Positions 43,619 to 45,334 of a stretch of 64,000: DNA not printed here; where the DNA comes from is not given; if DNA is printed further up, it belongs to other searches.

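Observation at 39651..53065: Accessory-looking block combining thiol and redox functions with a two-component flavin monooxygenase pair, two decarboxylase types, a thiol-dioxygenase-like cupin and a coxMSL-type Mo-hydroxylase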

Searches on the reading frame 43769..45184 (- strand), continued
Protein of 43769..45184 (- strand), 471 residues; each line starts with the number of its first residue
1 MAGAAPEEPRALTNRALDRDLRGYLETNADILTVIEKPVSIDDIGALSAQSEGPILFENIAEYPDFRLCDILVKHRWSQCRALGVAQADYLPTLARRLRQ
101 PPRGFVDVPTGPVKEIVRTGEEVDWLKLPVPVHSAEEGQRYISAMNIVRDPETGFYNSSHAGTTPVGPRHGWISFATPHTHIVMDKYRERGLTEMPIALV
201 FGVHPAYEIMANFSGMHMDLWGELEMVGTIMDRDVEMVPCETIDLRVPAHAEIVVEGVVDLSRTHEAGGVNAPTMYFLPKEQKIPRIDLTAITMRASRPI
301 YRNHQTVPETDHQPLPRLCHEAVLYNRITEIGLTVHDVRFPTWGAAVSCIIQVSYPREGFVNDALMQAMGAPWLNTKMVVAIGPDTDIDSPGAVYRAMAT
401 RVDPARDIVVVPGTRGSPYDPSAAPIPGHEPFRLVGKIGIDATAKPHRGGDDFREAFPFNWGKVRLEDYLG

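Call 84: search_solved_structures(query=window:43769-45184:-, max_evalue=1e-30, show_alignments=1)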
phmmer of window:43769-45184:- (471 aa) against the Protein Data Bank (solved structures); distinct sequences matched with E-value up to 1e-30: 2.
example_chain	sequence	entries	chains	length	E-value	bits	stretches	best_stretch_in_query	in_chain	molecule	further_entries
6h6x_B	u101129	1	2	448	7.8e-39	136.9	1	23-470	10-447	3-polyprenyl-4-hydroxybenzoate decarboxylase and related decarboxylases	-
6h6v_A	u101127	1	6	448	2.1e-38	135.6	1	23-470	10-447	3-polyprenyl-4-hydroxybenzoate decarboxylase and related decarboxylases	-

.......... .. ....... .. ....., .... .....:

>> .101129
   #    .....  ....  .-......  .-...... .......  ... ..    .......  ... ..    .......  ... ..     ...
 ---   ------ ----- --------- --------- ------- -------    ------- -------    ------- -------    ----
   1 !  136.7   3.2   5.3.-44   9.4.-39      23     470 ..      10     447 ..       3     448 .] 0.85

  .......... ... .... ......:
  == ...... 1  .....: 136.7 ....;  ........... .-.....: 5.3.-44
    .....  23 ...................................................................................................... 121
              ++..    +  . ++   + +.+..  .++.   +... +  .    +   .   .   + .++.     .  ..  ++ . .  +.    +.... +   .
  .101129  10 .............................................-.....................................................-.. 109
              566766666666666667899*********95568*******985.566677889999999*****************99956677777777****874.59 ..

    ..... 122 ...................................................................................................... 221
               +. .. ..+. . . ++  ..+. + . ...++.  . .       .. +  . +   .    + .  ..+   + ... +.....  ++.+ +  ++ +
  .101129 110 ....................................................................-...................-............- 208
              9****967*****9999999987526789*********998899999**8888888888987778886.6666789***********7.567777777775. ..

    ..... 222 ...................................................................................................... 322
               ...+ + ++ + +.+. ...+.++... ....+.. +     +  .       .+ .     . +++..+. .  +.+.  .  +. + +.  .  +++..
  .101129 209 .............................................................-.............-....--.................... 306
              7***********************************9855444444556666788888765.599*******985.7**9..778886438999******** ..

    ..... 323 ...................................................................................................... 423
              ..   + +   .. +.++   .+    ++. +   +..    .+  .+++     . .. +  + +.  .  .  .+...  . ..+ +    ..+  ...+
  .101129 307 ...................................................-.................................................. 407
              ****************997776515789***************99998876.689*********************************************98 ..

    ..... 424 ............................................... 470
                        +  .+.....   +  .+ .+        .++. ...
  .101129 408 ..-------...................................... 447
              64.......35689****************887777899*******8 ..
